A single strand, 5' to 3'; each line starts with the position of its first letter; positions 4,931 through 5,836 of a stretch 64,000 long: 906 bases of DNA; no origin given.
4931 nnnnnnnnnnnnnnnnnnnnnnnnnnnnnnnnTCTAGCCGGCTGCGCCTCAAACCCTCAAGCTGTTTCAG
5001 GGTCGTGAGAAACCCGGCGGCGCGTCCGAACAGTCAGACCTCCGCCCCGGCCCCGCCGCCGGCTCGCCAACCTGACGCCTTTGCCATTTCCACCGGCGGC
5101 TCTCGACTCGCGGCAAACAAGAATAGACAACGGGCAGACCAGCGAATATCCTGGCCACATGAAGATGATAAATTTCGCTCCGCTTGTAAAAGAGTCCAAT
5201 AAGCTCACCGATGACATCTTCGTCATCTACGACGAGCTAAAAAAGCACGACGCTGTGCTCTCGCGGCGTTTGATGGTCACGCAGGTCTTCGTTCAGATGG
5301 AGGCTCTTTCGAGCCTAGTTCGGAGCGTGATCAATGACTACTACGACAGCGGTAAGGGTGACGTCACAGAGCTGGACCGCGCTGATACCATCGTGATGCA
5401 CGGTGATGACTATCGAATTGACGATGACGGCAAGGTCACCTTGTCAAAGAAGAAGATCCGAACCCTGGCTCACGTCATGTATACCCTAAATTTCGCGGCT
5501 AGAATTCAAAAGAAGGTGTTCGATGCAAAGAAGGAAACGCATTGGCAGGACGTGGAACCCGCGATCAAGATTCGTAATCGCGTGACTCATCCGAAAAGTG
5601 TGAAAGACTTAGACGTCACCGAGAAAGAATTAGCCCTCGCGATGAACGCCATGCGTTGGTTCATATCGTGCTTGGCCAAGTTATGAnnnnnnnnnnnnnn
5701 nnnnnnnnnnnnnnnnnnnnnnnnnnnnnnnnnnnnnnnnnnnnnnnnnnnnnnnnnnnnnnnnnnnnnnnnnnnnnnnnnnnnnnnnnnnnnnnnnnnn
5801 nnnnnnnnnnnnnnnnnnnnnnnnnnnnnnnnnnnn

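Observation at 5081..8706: Low-GC three-gene cassette (HEPN-like, Cys/His/Asp protein, Sel1x10-AAA+ ATPase): candidate undescribed defence or stress module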

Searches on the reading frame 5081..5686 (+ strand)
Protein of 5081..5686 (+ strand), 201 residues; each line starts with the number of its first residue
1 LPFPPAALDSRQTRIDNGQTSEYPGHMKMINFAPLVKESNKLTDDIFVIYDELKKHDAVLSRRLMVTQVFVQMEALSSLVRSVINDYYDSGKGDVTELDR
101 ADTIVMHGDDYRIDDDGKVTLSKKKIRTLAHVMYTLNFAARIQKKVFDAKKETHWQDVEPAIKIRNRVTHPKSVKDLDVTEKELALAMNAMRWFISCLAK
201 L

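Call 3: search_protein_families(library=pfam, proteins=[window:5081-5686:+], max_evalue=1)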
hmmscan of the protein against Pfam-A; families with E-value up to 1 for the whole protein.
window:5081-5686:+ (201 aa): 0 families

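Call 4: search_protein_families(library=padloc, proteins=[window:5081-5686:+], max_evalue=1)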
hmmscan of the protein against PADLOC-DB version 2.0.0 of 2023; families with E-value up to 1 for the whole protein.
window:5081-5686:+ (201 aa): 0 families

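Call 5: search_protein_families(library=ncbifam, proteins=[window:5081-5686:+], max_evalue=1)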
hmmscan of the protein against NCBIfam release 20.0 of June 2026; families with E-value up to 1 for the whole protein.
window:5081-5686:+ (201 aa): 1 family
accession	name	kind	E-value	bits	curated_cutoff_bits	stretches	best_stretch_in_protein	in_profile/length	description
NF051477.1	YmfI_phage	equivalog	0.12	12.9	140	1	102-153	32-83/89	YmfI family phage protein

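Call 8: search_protein_families(library=phrogs, proteins=[window:5156-5686:+], max_evalue=1)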
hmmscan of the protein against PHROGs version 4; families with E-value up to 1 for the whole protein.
window:5156-5686:+ (176 aa): 2 families
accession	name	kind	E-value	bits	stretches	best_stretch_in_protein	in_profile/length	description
phrog_9623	-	unknown function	0.13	13.3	1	74-116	59-101/110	-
phrog_34517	-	unknown function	0.21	12.8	0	45-73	7-35/62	-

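Call 9: find_homologous_proteins(query=window:5159-5683:+, max_evalue=0.001)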
Query window:5159-5683:+ (175 aa): 2 proteins with E <= 0.001 among 42 candidates.
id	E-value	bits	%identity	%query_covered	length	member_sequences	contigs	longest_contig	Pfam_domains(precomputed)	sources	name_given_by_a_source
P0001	1.2e-107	375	99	100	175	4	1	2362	-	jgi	-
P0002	6.3e-87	308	82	99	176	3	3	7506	-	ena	-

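Call 11: find_encoding_contigs(protein=P0002, flank=8000, max_places=6)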
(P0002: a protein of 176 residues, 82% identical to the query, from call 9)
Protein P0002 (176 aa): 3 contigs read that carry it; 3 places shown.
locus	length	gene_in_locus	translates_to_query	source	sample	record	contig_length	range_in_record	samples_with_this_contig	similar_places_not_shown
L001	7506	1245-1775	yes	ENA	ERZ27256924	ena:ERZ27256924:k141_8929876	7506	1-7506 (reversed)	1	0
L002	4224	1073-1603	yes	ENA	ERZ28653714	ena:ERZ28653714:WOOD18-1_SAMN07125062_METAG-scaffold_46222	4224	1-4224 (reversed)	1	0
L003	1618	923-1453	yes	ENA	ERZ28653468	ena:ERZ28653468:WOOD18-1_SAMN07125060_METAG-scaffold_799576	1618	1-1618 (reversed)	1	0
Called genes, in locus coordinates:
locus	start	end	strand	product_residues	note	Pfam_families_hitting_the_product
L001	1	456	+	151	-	?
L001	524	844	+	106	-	-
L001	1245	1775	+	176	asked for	-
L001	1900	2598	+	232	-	-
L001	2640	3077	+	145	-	-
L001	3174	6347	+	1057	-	-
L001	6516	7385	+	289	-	-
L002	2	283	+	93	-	?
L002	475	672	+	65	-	-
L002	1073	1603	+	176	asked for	-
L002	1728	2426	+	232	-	-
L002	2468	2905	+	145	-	-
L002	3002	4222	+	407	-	?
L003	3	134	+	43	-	?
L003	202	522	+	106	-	-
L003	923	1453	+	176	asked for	-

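Call 12: find_encoding_contigs(protein=P0001, flank=8000, max_places=4)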
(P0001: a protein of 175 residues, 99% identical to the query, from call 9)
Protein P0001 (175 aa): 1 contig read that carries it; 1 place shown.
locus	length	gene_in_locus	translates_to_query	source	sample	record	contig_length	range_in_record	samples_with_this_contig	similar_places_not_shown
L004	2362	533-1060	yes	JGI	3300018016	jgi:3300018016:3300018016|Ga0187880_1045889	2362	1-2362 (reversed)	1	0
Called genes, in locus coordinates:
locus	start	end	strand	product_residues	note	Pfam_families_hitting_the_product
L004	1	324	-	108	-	?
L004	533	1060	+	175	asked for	-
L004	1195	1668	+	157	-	-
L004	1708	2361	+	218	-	?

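Call 21: search_protein_families(library=pfam, proteins=[L001:3168-6347:+], max_evalue=0.1)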
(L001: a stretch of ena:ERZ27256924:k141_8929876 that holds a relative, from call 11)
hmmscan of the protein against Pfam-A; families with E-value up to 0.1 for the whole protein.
L001:3168-6347:+ (1059 aa): 25 families
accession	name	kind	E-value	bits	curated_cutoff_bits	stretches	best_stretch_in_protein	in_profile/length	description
PF08238.18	Sel1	-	6.9e-228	729.6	30.7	20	276-311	1-36/36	Sel1 repeat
PF08289.16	Flu_M1_C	-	5.5e-25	87.9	22.3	0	39-90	36-86/97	Influenza Matrix protein (M1) C-terminal domain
PF13414.12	TPR_11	-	9.6e-17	60.8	26.8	1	262-287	12-39/42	TPR repeat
PF00004.35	AAA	-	9e-16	58.9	21.2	1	836-966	2-129/131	ATPase family associated with various cellular activities (AAA)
PF17866.7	AAA_lid_6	-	1.1e-15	57.9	24.3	1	1001-1052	11-60/60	AAA lid domain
PF13431.12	TPR_17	-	1.5e-13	50.3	24.4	0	272-288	9-25/34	Tetratricopeptide repeat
PF13432.12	TPR_16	-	9e-12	45.7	32.7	2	445-493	18-63/65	Tetratricopeptide repeat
PF20308.4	TPR-S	-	1.7e-09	38.6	27.6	1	190-281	4-94/102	Tetratricopeptide Repeats-Sensor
PF20023.5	WSLR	-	5.7e-08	33.4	27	0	174-194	9-29/39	Wolframin Sel1-like repeat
PF22899.2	SMCHD1_S5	-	0.00032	21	27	0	688-764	57-137/168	SMCHD1, ribosomal S5 domain 2-like domain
PF22751.1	DUF488-N3a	-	0.00071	20.3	27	0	724-772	5-53/118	Active DUF488-N3 subclade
PF13401.12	AAA_22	-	0.0016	19.2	27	1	834-858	7-31/130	AAA domain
PF13245.12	AAA_19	-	0.0066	17.1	25.1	1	832-893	11-63/134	AAA domain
PF13238.12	AAA_18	-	0.0083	17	29.4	1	837-855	3-21/128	AAA domain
PF07184.16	CTV_P33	-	0.0097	15.4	25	0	540-604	182-246/303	Citrus tristeza virus P33 protein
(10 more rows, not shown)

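Call 26: search_protein_representatives(protein=window:5159-5683:+)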
Query: 175 residues. Proteins with E-value up to 0.001 (for the whole library): 1093; up to 1e-10: 46; up to 1e-30: 1. The best 150 are listed.
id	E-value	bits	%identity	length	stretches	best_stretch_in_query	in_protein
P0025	9.1e-70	250.1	65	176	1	3-175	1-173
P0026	4.6e-27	111.3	38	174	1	5-172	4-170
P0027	2.4e-20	89.5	31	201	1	5-174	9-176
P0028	3.5e-19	85.7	31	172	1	17-173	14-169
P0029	7.4e-19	84.7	33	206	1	15-174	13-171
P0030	1.5e-18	83.7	32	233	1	8-175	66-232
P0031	6.7e-16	75.0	31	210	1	13-171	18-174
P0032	2.4e-14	70.0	37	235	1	34-174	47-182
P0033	5.1e-14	68.9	32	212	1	28-169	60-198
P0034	9.9e-14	68.0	29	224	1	35-174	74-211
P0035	8.2e-13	65.0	28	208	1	6-173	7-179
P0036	1.3e-12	64.4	33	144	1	53-174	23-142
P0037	1.5e-12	64.2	31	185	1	29-172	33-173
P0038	1.6e-12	64.1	32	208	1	15-174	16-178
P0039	1.8e-12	63.9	28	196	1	16-173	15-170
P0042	3.5e-12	63.0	27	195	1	32-170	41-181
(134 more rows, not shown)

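Call 27: predict_structure(alignment_id=A1)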
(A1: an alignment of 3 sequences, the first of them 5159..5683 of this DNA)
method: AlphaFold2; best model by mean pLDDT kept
length: 175 residues; sequences in the alignment: 3
mean_pLDDT: 58.1   pTM: 0.48
mean pLDDT of the five models: 58.1, 57.0, 52.7, 50.4, 47.8
residues with pLDDT >= 90: 0; 70-90: 10; 50-70: 139; < 50: 26
segments of 3 or more residues with pLDDT < 50: 1-4, 60-62, 64-80
pLDDT, mean of each block of 10 residues (from residue 1): 49 64 70 64 60 53 45 43 60 60 56 52 59 62 64 65 63 51
secondary structure, 60 per line:
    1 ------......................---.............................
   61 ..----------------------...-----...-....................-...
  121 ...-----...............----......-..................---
elements in order: H7-28 H32-62 E85-87 E93-95 H97-116 H118-123 H129-143 H148-151 H155-172

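Call 29: search_protein_families(library=pfam, alignment_id=A3, max_evalue=0.1)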
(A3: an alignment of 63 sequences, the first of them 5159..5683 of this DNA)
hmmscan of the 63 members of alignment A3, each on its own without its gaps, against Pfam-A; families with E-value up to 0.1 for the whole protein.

A. member 1, window:5159-5683:+ (175 aa): 0 families

B. families by the number of members that match (of 63 scanned): 37 families (the first 25 are shown)
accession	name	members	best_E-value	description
PF18735.6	HEPN_RiboL-PSP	6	0.0031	RiboL-PSP-HEPN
PF20185.3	DUF6548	3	0.017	Family of unknown function (DUF6548)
PF06005.17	ZapB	2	0.05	Cell division protein ZapB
PF16566.10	CREPT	1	0.00099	Cell-cycle alteration and expression-elevated protein in tumour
PF01895.24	PhoU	1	0.0011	PhoU domain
PF12358.13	DUF3644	1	0.002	Domain of unknown function (DUF3644)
PF03564.21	DUF1759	1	0.0023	Protein of unknown function (DUF1759)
PF12348.14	CLASP_N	1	0.0033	CLASP N terminal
PF14648.11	FAM91_C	1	0.0092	FAM91 C-terminus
PF21488.3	YqbF_HeH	1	0.011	YqbF, HeH motif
PF00435.27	Spectrin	1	0.012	Spectrin repeat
PF13498.11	DUF4122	1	0.013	Domain of unknown function (DUF4122)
PF21237.2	Pus10_N_euk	1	0.014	Eukaryotic Pus10, N-terminal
PF24447.1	RE_BanI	1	0.014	Type II restriction enzyme BanI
PF22975.2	EPS8_2nd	1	0.017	EPS8 spectrin-like domain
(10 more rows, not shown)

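Call 30: find_homologous_proteins(query=A3, max_evalue=0.00001)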
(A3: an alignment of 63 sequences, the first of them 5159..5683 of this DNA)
Query A3 (63 sequences) (175 aa, profile of the alignment): 44 proteins with E <= 0.00001 among 8000 candidates.
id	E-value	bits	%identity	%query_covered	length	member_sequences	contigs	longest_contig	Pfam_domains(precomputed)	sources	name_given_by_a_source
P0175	4.7e-55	204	25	87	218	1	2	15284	-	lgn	-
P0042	2.1e-52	196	28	75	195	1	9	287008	-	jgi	jgi:hypothetical protein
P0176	1.0e-51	193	26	94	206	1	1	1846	-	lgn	-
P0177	1.7e-51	193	28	86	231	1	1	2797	-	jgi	jgi:hypothetical protein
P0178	1.1e-50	190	24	77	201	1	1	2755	-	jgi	jgi:hypothetical protein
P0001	5.5e-50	188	99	100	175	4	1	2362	-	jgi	-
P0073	1.5e-49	186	28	69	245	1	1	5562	-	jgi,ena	jgi:hypothetical protein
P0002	4.2e-49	185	82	99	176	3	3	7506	-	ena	-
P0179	1.3e-47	180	29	99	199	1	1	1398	-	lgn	-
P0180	1.3e-44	170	32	50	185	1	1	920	-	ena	-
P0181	1.9e-44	170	24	88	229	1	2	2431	-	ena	-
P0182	9.0e-44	167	26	77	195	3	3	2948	-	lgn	-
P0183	1.2e-43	167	25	81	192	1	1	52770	-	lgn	-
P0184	4.6e-43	165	32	58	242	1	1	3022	-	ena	-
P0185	1.4e-42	163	27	70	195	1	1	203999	-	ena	-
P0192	1.1e-39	154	24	85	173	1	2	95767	-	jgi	jgi:hypothetical protein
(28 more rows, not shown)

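Call 32: search_solved_structures(query=A3, max_evalue=10, show_alignments=3)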
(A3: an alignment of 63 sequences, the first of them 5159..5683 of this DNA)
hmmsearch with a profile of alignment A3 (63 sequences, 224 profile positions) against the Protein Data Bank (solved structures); distinct sequences matched with E-value up to 10: 0.

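Call 34: find_encoding_contigs(protein=P0042, flank=6000, max_places=5)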
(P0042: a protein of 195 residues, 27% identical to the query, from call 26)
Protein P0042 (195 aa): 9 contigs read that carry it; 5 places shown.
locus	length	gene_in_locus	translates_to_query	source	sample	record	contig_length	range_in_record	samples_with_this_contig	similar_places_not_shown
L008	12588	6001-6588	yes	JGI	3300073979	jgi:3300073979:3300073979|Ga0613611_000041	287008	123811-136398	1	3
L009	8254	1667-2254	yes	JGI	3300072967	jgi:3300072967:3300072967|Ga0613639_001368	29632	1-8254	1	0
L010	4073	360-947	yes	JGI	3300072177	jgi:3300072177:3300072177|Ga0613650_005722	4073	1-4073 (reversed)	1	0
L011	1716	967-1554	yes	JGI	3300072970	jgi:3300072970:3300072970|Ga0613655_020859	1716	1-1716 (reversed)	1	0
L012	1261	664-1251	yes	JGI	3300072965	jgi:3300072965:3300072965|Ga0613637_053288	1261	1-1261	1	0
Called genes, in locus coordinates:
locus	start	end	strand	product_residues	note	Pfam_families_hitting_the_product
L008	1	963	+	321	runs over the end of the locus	PF22633:F5_F8_type_C_2 (faint)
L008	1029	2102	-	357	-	PF02384:N6_Mtase (weak)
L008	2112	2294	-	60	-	-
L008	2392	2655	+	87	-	-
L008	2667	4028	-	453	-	PF05406:WGR (weak), PF02877:PARP_reg (weak), PF00644:PARP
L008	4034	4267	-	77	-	-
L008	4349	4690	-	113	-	-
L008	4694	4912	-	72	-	-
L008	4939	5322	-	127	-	-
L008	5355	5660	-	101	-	-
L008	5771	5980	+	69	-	PF21531:Rv2175c_wHTH (weak), PF12728:HTH_17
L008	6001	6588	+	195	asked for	-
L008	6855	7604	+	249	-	-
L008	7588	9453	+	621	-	PF13588:HSDR_N_2, PF02384:N6_Mtase, PF07669:Eco57I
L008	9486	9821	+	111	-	-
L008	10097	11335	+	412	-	PF12704:MacB_PCD, PF02687:FtsX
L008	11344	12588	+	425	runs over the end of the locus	PF12704:MacB_PCD, PF02687:FtsX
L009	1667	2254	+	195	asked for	-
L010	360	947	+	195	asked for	-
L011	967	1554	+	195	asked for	-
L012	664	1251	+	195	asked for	-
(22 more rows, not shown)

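Call 35: find_related_loci(query=A4, collection=genome_contigs, flank=8000)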
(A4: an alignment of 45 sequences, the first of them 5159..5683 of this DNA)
Query A4 (175 aa) in genome_contigs; peptide patterns used: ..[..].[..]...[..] (x = any residue, [..] = any of these).
115 stretches matched a pattern; 86 encode a relative of the query (tblastn E <= 1e-3); the best 80 are kept; 80 distinct loci.
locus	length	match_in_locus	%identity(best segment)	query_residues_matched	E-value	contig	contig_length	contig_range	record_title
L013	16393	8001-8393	29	36-168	3e-16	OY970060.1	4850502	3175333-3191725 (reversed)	MAG: uncultured Acidobacteriota bacterium isolate MFD01916.bin.c.4 genome assembly, chromosome: 1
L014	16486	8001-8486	26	13-171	2e-15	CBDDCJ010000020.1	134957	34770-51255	MAG: Opitutales bacterium isolate 338e4480-5d06-4493-be72-a91794ab404a genome assembly, contig: contig_20, whole genome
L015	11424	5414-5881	27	16-175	8e-15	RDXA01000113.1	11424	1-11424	MAG: Sphingomonadales bacterium isolate PH2015_14S_65_9 PH2015_14S_scaffold_1039, whole genome shotgun sequence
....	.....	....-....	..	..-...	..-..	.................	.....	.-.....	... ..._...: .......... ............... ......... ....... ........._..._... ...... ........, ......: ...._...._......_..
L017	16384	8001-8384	30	36-165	3e-14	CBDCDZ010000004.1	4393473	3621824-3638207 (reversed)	MAG: Trueperaceae bacterium isolate 07c7ba7f-aa85-48a8-9ef1-ab671b4b3d71 genome assembly, contig: contig_4, whole genome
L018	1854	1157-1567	26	35-167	3e-14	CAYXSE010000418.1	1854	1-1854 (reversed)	MAG TPA_asm: uncultured Rhodothermales bacterium isolate SRP215229_co1_23 genome assembly, contig: NODE_58785_length_185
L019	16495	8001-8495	26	6-175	6e-14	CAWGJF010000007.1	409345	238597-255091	MAG: uncultured Ignavibacteriales bacterium isolate MFD05684.bin.1.68 genome assembly, contig: contig_9389, whole genome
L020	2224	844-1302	27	16-172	1e-13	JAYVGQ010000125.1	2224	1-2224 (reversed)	MAG: Sphingomonadales bacterium isolate GL47_Down_metabinner_4 GL47_Down_metabinner_4_124, whole genome shotgun sequence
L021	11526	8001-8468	23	16-175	2e-13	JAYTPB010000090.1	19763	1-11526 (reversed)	MAG: Sphingomonadales bacterium isolate GFS_4306 GFS_4306_89, whole genome shotgun sequence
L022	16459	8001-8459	28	16-172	4e-13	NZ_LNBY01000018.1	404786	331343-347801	Erythrobacter sp. AP23 contig7, whole genome shotgun sequence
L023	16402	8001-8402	23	36-172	5e-13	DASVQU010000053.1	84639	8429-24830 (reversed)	MAG TPA_asm: Pyrinomonadaceae bacterium isolate SMAG_U3216 k141_14272, whole genome shotgun sequence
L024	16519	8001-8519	25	3-175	6e-13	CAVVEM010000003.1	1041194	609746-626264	MAG: uncultured Chloroflexia bacterium isolate MFD04716.bin.2.88 genome assembly, contig: contig_18633, whole genome sho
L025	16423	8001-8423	26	27-168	7e-13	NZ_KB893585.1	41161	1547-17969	Spirosoma spitsbergense DSM 19989 B157DRAFT_scaffold_63.64, whole genome shotgun sequence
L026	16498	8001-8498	26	1-168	2e-12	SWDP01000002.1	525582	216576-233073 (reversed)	MAG: Nitrospira sp. isolate RSF6 Nitrospira_sp_RSF6_19, whole genome shotgun sequence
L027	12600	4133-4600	23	16-175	3e-12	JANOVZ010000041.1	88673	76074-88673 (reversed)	MAG: Sphingomonas sp. isolate VAR_35_metabat_517 VAR_35_k141_5118344, whole genome shotgun sequence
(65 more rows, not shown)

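Call 39: predict_structure(alignment_id=A4)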
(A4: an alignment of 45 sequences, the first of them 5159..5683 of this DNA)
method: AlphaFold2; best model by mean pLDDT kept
length: 175 residues; sequences in the alignment: 45
mean_pLDDT: 89.9   pTM: 0.82
mean pLDDT of the five models: 89.9, 89.1, 89.1, 88.2, 87.6
residues with pLDDT >= 90: 107; 70-90: 66; 50-70: 2; < 50: 0
segments of 3 or more residues with pLDDT < 50: none
pLDDT, mean of each block of 10 residues (from residue 1): 78 87 92 93 93 90 83 83 85 83 90 91 95 96 96 97 96 89
secondary structure, 60 per line:
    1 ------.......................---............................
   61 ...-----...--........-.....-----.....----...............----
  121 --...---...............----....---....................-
elements in order: H7-29 H33-63 H74-81 E83-87 E93-97 H102-116 H129-143 H148-151 H155-174

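Call 63: search_protein_families(library=padloc, alignment_id=A3, max_evalue=0.1)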
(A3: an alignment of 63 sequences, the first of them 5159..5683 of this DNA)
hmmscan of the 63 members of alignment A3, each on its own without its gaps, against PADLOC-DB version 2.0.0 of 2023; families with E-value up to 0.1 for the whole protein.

A. member 1, window:5159-5683:+ (175 aa): 1 family
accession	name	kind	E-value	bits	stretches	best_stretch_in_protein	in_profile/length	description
PDLC03820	RTasHEPN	-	0.035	12.2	0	121-144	66-89/148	DRT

B. families by the number of members that match (of 63 scanned): 8 families
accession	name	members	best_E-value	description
PDLC03820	RTasHEPN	7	0.0056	DRT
PDLC04614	PDC-M38B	1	0.0029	-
PDLC03340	MTase_II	1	0.005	Type II methyltransferase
PDLC01359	Csm6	1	0.0074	CAS-III; associated_signaling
PDLC05059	PDC-S64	1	0.0089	-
PDLC02877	DpdH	1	0.024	DpdH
PDLC03695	HEase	1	0.03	homing endonuclease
PDLC04580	PDC-M32B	1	0.034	-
